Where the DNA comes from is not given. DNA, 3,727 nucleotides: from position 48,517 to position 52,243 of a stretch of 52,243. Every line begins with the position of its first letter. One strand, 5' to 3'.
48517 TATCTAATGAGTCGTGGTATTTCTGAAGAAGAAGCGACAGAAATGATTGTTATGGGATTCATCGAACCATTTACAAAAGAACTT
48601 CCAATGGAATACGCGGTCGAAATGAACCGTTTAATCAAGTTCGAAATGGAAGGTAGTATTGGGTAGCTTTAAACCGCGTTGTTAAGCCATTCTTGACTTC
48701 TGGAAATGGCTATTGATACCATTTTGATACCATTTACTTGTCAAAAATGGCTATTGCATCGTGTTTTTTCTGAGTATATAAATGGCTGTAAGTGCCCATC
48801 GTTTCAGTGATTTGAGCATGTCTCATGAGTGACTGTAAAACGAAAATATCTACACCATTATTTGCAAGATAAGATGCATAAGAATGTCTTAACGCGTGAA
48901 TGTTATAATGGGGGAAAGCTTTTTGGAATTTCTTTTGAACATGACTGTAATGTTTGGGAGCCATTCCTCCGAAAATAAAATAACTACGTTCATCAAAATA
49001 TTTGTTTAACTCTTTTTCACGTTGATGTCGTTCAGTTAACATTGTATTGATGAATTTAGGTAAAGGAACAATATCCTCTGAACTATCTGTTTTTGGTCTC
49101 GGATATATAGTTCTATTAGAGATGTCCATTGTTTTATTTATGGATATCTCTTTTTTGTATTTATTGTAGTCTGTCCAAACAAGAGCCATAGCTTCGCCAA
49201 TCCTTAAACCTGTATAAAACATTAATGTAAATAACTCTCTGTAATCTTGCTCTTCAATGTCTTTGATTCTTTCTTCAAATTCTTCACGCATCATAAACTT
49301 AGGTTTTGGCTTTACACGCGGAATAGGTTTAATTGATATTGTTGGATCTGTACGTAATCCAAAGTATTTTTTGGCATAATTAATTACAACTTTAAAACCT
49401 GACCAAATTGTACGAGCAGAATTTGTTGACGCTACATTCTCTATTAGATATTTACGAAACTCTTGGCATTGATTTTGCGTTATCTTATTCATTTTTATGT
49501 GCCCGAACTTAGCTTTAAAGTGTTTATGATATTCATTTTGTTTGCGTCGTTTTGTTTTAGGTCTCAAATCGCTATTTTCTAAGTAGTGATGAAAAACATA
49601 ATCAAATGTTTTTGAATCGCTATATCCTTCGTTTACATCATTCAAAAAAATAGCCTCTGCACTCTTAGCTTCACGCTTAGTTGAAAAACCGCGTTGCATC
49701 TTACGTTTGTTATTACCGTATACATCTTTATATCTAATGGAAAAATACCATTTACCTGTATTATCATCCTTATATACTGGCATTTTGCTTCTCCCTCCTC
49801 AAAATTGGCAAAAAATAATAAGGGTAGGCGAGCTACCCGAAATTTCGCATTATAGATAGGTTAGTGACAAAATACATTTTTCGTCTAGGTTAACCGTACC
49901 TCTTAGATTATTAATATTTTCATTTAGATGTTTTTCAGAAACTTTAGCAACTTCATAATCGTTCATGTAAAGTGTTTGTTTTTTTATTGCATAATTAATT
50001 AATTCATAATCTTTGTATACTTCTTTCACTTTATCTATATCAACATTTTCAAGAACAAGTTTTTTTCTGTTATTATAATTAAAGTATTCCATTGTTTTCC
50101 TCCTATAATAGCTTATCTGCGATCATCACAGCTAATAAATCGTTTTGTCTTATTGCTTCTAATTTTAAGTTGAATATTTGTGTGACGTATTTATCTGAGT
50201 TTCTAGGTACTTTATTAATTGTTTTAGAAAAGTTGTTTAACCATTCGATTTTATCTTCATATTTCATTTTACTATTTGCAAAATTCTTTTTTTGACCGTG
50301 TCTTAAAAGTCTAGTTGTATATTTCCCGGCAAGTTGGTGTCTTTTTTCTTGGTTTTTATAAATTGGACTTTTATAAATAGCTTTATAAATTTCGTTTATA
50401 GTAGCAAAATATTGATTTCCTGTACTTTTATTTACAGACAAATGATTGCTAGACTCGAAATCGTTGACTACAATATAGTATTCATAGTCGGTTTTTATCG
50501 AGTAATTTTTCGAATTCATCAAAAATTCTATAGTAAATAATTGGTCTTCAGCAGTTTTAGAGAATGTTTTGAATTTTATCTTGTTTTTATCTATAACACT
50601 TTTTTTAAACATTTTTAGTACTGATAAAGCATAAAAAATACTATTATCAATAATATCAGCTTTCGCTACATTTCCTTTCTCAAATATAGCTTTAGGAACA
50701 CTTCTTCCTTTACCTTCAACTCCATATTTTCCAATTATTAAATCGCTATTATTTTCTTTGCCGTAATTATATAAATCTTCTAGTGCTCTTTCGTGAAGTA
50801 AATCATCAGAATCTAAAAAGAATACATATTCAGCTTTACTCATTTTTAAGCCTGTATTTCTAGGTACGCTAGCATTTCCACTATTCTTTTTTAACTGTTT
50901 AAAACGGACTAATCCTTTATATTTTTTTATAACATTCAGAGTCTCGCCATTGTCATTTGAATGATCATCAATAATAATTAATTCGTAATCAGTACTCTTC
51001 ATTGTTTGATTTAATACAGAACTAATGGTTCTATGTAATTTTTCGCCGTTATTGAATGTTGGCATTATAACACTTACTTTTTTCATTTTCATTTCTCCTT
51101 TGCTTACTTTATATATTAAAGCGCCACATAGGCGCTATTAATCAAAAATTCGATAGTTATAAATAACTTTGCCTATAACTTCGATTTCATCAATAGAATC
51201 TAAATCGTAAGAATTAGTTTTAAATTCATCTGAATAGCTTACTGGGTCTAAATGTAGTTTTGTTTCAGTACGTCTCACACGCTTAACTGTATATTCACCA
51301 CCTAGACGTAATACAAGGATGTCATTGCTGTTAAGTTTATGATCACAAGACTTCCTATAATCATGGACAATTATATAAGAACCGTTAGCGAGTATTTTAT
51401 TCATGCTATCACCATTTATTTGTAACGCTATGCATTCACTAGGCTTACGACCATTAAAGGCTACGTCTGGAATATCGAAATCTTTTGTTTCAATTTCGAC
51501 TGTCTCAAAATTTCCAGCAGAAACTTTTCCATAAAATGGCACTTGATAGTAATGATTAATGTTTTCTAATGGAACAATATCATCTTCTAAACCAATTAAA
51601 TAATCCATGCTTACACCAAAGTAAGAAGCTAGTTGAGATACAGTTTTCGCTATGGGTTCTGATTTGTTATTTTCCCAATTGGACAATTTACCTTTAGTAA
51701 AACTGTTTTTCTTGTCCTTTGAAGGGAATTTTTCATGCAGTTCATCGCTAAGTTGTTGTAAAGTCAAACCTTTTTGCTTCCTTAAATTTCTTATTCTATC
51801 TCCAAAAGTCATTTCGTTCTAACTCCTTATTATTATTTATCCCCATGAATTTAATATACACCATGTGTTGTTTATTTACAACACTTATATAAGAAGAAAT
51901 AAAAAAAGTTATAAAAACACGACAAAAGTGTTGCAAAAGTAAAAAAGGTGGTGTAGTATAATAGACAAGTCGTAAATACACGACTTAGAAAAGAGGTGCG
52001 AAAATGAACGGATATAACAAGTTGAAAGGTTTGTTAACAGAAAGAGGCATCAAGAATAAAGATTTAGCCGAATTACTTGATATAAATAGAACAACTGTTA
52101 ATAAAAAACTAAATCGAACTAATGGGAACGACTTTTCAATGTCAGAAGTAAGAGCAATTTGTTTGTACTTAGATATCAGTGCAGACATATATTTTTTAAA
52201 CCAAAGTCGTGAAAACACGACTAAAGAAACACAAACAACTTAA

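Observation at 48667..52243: Prophage inserted next to sufB, carrying a glycosyltransferase (putative tarP) in its lysogeny module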

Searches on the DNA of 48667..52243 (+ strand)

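Call 5: search_dna_similar(query=window:48667-52243:+, collection=phages, mode=near, max_rows=30)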
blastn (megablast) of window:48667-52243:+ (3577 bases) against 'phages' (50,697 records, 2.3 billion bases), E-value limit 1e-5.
Records with a match: 236; places in all: 244; records where one place covers at least 80% of the query: 1.
Best place of each record, by identity: >=99% 8; 95-99% 147; 90-95% 76; 80-90% 4; 60-80% 1.
By first word of the organism name: Staphylococcus 235; Dubowvirus 1.
By host as written in the record: Staphylococcus aureus 108; - 34; Staphylococcus aureus RN4220 7; Staphylococcus aureus subsp. aureus RN4220 6; Staphylococcus aureus N315 3; Staphylococcus aureus strain 8325 3; Staphylococcus aureus KCTC 1621 3; Staphylococcus sp. 3; and 52 more.
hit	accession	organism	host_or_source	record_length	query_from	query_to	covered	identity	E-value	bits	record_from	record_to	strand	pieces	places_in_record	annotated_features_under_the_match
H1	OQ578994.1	Staphylococcus phage phiST9-B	Staphylococcus aureus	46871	1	3577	100%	100.0%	0e+0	6606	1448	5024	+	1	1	integrase | tarP: glycosyl transferase family 2 | repressor | hypothetical protein (x2)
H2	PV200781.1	Staphylococcus phage SapYZUstau631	Staphylococcus aureus YZUstau63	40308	1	2440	68%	98.4%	0e+0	4285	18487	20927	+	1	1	site-specific integrase | tarP | hypothetical protein | toxin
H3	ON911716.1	Staphylococcus phage SAP3_TA-2022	Staphylococcus aureus RN4220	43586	1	3570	65%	97.9%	0e+0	4027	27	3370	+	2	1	integrase | hypothetical protein (x3) | transcriptional regulator | terminator (x4) | promoter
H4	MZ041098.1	Staphylococcus phage DSP07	Staphylococcus aureus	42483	1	2861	45%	96.8%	0e+0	2707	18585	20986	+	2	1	integrase | hypothetical protein (x2) | repressor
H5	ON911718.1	Staphylococcus phage SAP13_TA-2022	Staphylococcus aureus RN4220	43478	1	2861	45%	96.2%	0e+0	2659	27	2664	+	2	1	integrase | hypothetical protein (x2) | transcriptional repressor | terminator (x2)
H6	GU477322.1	Staphylococcus phage SAP-26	Staphylococcus aureus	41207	1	2861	45%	96.2%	0e+0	2653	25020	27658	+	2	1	integrase | gp3 | gp2 | phage repressor protein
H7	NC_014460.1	Staphylococcus phage SAP-26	Staphylococcus aureus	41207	1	2861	45%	96.2%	0e+0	2653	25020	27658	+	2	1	integrase | gp3 | gp2 | transcriptional repressor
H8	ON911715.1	Staphylococcus phage SAP2_TA-2022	Staphylococcus aureus RN4220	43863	1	2861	45%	96.1%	0e+0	2647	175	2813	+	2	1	integrase | hypothetical protein (x2) | transcriptional repressor | terminator (x2)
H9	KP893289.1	Staphylococcus phage B166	Staphylococcus aureus NRL 09/166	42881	16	2861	45%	96.7%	0e+0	2677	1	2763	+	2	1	integrase | hypothetical protein (x2) | cI-like repressor | putative membrane protein | attachment site P; attP | and 1 other names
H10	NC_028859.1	Staphylococcus phage B166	Staphylococcus aureus NRL 09/166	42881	16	2861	45%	96.7%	0e+0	2677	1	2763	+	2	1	integrase | hypothetical protein (x3) | transcriptional repressor | attachment site P; attP | promoter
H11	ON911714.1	Staphylococcus phage SAP1_TA-2022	Staphylococcus aureus RN4220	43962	65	2861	44%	96.3%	0e+0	2557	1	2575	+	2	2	integrase | hypothetical protein (x2) | transcriptional repressor | terminator (x2)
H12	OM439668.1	Staphylococcus phage vB_SauS_713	Staphylococcus aureus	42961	68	2861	44%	96.3%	0e+0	2551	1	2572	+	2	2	integrase | hypothetical protein (x2) | repressor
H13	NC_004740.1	Staphylococcus phage phiN315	Staphylococcus aureus subsp. aureus N315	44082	1126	2479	38%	98.5%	0e+0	2390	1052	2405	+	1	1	probable ss-1,3-N-acetylglucosaminyltransferase | hypothetical protein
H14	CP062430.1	Staphylococcus phage ECel-2020i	Staphylococcus aureus NAS_OP_007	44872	1126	2479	38%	98.5%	0e+0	2390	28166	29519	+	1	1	record has no annotation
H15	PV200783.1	Staphylococcus phage N315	Staphylococcus aureus N315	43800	1126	2479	38%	98.5%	0e+0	2390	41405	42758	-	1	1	tarP | hypothetical protein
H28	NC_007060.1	Staphylococcus phage 55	Staphylococcus aureus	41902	1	1179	33%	98.3%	0e+0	2067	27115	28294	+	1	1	integrase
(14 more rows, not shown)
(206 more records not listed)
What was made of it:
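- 100% DNA identity over 48667-52243 to OQ578994 phiST9-B (call 5). The gene is annotated tarP in several phage records (call 5).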

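Call 6: get_annotated_region(hit=H1, flank=3000)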
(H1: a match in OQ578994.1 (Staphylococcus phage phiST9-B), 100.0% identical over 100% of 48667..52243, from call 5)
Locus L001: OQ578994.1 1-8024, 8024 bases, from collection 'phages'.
description: Staphylococcus phage phiST9-B, complete genome.
organism: Staphylococcus phage phiST9-B (NCBI taxid 3038983)
taxonomy: Viruses
host: Staphylococcus aureus; source: -; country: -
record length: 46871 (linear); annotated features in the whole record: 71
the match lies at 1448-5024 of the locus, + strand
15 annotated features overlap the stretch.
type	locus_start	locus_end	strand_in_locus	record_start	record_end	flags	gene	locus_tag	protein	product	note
CDS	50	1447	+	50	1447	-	-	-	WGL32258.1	iron-sulfur cluster assembly protein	Iron-sulfur cluster assembly protein SufB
CDS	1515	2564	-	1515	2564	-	-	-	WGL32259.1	integrase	-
CDS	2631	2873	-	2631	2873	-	-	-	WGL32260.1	hypothetical protein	-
CDS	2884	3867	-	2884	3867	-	tarP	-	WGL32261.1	glycosyl transferase family 2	Glycosyl transferase%2C family 2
CDS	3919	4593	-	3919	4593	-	-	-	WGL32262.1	repressor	LexA repressor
CDS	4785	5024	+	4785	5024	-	-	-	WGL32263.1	hypothetical protein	-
CDS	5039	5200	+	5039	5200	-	-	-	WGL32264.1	hypothetical protein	-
CDS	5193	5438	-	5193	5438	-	-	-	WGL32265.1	hypothetical protein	-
CDS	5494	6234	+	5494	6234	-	-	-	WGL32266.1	antirepressor protein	-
CDS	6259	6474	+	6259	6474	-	-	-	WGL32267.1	hypothetical protein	Hypothetical protein%2C PV83 orf10 homolog [SA bacteriophages 11%2C Mu50B]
CDS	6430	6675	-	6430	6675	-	-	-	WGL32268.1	hypothetical protein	ORF058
CDS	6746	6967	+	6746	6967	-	-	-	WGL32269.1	hypothetical protein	Hypothetical protein%2C PV83 orf12 homolog [SA bacteriophages 11%2C Mu50B]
CDS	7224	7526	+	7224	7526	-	-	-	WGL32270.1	hypothetical protein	Hypothetical protein%2C SAV0860 homolog [SA bacteriophages 11%2C Mu50B]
CDS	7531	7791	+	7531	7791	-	-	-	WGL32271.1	hypothetical protein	Hypothetical protein%2C PVL orf39 homolog [SA bacteriophages 11%2C Mu50B]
CDS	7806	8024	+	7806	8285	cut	-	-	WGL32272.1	hypothetical protein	ORF027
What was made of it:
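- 50103..51086 (-): tarP: wall teichoic acid beta-1,3-N-acetylglucosaminyltransferase, 327 aa, allele D296N relative to phiN315. Annotated tarP in OQ578994 (call 6).
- On TarP (prophage-encoded WTA beta-1,3-GlcNAc transferase): Identical to the phage record OQ578994 (calls 5, 6).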

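Call 7: get_annotated_region(hit=H9, flank=1500)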
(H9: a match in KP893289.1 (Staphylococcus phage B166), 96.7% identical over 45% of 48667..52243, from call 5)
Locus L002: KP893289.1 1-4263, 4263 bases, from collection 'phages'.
description: Staphylococcus phage B166, complete genome.
organism: Staphylococcus phage B166 (NCBI taxid 1636204)
taxonomy: Viruses; Duplodnaviria; Heunggongvirae; Uroviricota; Caudoviricetes; Azeredovirinae; Phietavirus; Phietavirus B166
host: Staphylococcus aureus NRL 09/166; source: -; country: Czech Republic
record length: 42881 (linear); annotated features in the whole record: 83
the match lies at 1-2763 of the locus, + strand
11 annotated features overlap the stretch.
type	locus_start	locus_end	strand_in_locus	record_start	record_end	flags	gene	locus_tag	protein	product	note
misc_feature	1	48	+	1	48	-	-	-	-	-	attachment site P; attP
CDS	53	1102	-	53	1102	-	-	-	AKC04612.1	integrase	ORF01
regulatory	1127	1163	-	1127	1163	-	-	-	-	promoter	BPROM LDF 4.27; label: P3L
CDS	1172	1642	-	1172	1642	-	-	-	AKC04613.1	hypothetical protein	ORF02; hypothetical protein B166-02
CDS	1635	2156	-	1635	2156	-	-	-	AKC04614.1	hypothetical protein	ORF03; hypothetical protein B166-03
CDS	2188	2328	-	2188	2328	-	-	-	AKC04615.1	putative membrane protein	ORF04; putative Staphylococcus aureus membrane protein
CDS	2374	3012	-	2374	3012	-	-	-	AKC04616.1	cI-like repressor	ORF05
regulatory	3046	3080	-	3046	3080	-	-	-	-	promoter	BPROM LDF 8.67; label: P2L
regulatory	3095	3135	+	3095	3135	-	-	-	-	promoter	BPROM LDF 10.3; label: P1R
CDS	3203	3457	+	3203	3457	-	-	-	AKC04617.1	cro-like repressor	ORF06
CDS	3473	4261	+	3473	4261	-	-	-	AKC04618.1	antirepressor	ORF07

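Call 15: get_annotated_region(hit=H28, flank=300)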
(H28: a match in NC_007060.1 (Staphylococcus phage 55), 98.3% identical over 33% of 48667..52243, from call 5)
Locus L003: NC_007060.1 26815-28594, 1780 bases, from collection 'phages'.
description: Staphylococcus phage 55, complete genome.
organism: Staphylococcus phage 55 (NCBI taxid 2936817)
taxonomy: Viruses; Duplodnaviria; Heunggongvirae; Uroviricota; Caudoviricetes; Azeredovirinae; Phietavirus; Phietavirus pv55
host: Staphylococcus aureus; source: -; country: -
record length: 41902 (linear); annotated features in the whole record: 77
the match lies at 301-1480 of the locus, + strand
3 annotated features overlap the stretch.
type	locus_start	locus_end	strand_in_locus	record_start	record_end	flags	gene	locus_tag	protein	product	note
CDS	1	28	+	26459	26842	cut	-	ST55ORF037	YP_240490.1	ORF037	-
CDS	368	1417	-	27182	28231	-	-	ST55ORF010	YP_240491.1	integrase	-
CDS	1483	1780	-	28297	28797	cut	-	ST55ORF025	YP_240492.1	ORF025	-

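Call 21: get_annotated_region(hit=H13, flank=1500)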
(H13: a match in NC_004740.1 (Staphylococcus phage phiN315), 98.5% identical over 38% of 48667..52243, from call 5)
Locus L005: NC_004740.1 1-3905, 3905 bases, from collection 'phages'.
description: Staphylococcus prophage phiN315, complete genome.
organism: Staphylococcus phage phiN315 (NCBI taxid 225979)
taxonomy: Viruses; Duplodnaviria; Heunggongvirae; Uroviricota; Caudoviricetes
host: Staphylococcus aureus subsp. aureus N315; source: -; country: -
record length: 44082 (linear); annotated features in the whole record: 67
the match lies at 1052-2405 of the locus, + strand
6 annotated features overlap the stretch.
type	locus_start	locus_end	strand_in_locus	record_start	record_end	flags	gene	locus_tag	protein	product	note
misc_feature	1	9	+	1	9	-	-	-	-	-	putative phiN315 attP-R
CDS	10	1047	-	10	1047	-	int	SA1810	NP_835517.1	integrase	-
CDS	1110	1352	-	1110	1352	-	-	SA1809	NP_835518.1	hypothetical protein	-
CDS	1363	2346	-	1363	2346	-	-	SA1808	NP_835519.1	probable ss-1,3-N-acetylglucosaminyltransferase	-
CDS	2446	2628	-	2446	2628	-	-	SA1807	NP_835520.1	hypothetical protein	-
CDS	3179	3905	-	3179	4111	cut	-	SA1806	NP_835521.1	ATP-dependent helicase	-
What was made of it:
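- Closest known: TarP of phiN315. Different: The gene upstream of tarP in phiN315 is SA1807, not cI (call 21).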

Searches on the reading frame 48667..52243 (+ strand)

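Call 39: search_protein_families(library=pfam, proteins=[L001:5039-5200:+, L001:5193-5438:-, L001:5494-6234:+, L001:6259-6474:+], max_evalue=0.01)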
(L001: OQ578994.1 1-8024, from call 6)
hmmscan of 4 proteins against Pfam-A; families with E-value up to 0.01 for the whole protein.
L001:5039-5200:+ (53 aa): 0 families

L001:5193-5438:- (81 aa): 0 families

L001:5494-6234:+ (246 aa): 2 families
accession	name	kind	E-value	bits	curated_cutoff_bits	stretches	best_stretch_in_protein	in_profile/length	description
PF03374.19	ANT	-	8.3e-38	129.5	25.3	1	133-243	1-106/108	Phage antirepressor protein KilAC domain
PF08346.17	AntA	-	2.6e-21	76.4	27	1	26-92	1-66/68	AntA/AntB antirepressor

L001:6259-6474:+ (71 aa): 0 families

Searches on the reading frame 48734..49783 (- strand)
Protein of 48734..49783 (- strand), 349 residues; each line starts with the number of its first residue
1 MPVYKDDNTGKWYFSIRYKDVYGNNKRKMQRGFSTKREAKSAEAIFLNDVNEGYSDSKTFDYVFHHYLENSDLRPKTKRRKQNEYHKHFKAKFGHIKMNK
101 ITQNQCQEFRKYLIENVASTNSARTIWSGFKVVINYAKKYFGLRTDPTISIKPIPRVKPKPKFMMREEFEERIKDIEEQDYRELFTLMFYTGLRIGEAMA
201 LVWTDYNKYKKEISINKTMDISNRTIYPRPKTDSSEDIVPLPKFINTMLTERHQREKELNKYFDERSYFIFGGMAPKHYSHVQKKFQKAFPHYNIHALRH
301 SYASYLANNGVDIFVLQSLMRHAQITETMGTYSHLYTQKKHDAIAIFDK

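Call 4: search_protein_families(library=pfam, proteins=[window:48734-49783:-], max_evalue=0.01)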
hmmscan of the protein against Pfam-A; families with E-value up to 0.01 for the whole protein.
window:48734-49783:- (349 aa): 4 families
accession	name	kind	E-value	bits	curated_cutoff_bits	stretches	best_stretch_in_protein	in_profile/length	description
PF00589.27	Phage_integrase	-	2.4e-18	66.9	27.1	1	179-338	22-171/172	Phage integrase family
PF14657.12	Arm-DNA-bind_4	-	8.9e-14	51.3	22.3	1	11-54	1-46/47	Arm DNA-binding domain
PF14659.12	Phage_int_SAM_3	-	1e-10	42.1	22.6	1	59-113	1-57/58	Phage integrase, N-terminal SAM-like domain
PF13102.12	Phage_int_SAM_5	-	8.5e-09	36.1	22.3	1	63-140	5-85/98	Phage integrase SAM-like domain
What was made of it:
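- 48734..49783 (-): Tyrosine integrase, type Sa1int. Pfam Phage_integrase, Arm-DNA-bind_4 and SAM-like domains (call 4).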

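Call 23: search_protein_families(library=phrogs, proteins=[window:48734-49783:-], max_evalue=0.001)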
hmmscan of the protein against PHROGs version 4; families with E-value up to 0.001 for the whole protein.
window:48734-49783:- (349 aa): 7 families
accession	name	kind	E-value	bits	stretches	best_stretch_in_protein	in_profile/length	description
phrog_1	-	integration and excision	6.9e-76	257.8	1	5-348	117-448/611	integrase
phrog_216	-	integration and excision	3.9e-25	89.6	1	124-348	16-237/301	integrase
phrog_23783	-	integration and excision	9.2e-14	52.7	1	2-159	5-159/162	integrase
phrog_7685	-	integration and excision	2.6e-11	44.6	1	231-348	123-236/240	integrase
phrog_7269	-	integration and excision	2e-07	31.8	1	293-347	28-81/89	integrase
phrog_26960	-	unknown function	7.2e-06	27.3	1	9-110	15-123/146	-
phrog_22184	-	unknown function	1.5e-05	25.6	0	56-153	67-166/254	-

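Call 42: search_protein_families(library=ncbifam, proteins=[window:48734-49783:-], max_evalue=0.001)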
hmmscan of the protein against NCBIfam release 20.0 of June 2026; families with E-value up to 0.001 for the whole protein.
window:48734-49783:- (349 aa): 8 families
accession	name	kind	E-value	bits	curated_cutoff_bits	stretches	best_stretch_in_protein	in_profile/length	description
TIGR02224.1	recomb_XerC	equivalog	1e-17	64.4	335.15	1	84-340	27-282/295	tyrosine recombinase XerC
NF040815.2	recomb_XerA_Arch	equivalog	1.5e-17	64.1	220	1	84-338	19-257/263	site-specific tyrosine recombinase/integron integrase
NF001399.0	PRK00283.1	subfamily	2.7e-16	59.7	279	2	296-340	245-288/300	tyrosine recombinase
TIGR02225.1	recomb_XerD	equivalog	1.6e-15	57.2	329.6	1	83-339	26-278/290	site-specific tyrosine recombinase XerD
TIGR02249.1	integrase_gron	subfamily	2.8e-10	40.1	265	1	293-342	259-307/315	integron integrase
NF011946.0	PRK15417.1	equivalog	1.6e-05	24.3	435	0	295-335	276-315/337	integron integrase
NF040693.1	recomb_GmtY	equivalog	0.00015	21.1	340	1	295-327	393-425/441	gamma-mobile-trio recombinase GmtY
NF002331.0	PRK01287.1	subfamily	0.00056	19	371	0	294-328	272-306/365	site-specific tyrosine recombinase XerC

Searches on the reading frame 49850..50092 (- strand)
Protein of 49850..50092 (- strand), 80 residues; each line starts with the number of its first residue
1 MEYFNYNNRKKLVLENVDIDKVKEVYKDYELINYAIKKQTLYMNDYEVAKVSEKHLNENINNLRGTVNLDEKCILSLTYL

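Call 4: search_protein_families(library=pfam, proteins=[window:49850-50092:-], max_evalue=0.01)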
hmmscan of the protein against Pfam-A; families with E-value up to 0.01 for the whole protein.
window:49850-50092:- (80 aa): 0 families

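Call 23: search_protein_families(library=phrogs, proteins=[window:49850-50092:-], max_evalue=0.001)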
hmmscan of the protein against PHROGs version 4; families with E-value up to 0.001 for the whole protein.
window:49850-50092:- (80 aa): 1 family
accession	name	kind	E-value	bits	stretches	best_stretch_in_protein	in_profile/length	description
phrog_24423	-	unknown function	6.5e-53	178.1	1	1-80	1-80/80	-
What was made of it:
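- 49850..50092 (-): 80-aa ORF of unknown function (homologue of phiN315 SA1809), immediately downstream of tarP. Its AGGAG ribosome-binding site overlaps the tarP stop codon. phrog_24423, unknown function, E 6.5e-53 (call 23).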

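Call 42: search_protein_families(library=ncbifam, proteins=[window:49850-50092:-], max_evalue=0.001)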
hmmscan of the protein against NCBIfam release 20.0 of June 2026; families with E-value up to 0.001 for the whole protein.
window:49850-50092:- (80 aa): 0 families

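Call 43: search_protein_families(library=padloc, proteins=[window:49850-50092:-], max_evalue=0.01)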
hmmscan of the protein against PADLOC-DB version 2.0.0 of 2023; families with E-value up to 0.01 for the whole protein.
window:49850-50092:- (80 aa): 0 families

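Call 44: search_solved_structures(query=window:49850-50092:-, max_evalue=1)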
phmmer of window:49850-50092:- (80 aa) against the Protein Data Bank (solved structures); distinct sequences matched with E-value up to 1: 2.
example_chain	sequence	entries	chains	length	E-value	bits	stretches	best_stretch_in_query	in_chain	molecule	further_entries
8iuf_2B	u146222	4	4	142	0.22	15.3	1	3-52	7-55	ND2b | NADH dehydrogenase subunit 5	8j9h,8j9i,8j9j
5x9y_C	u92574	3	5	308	0.96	13.3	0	3-63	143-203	DNA mismatch repair protein MutL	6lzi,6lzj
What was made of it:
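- Tried and rejected: No hit in Pfam, NCBIfam, PADLOC or PDB (calls 4, 42, 43, 44).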

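Call 49: predict_structure(protein=window:49853-50092:-)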
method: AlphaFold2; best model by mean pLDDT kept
length: 80 residues; sequences in the alignment: 1
mean_pLDDT: 49.9   pTM: 0.26
mean pLDDT of the five models: 49.9, 45.8, 40.0, 37.0, 35.0
residues with pLDDT >= 90: 0; 70-90: 0; 50-70: 41; < 50: 39
segments of 3 or more residues with pLDDT < 50: 1-16, 38-46, 67-80
pLDDT, mean of each block of 10 residues (from residue 1): 34 50 61 52 47 60 52 42
secondary structure, 60 per line:
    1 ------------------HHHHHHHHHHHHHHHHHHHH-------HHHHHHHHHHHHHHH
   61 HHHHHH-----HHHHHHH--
elements in order: H19-38 H46-66 H72-78
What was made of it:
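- Tried and rejected: A single-sequence AlphaFold model had pLDDT 49.9 (call 49), too poor for a fold search, so none was run.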
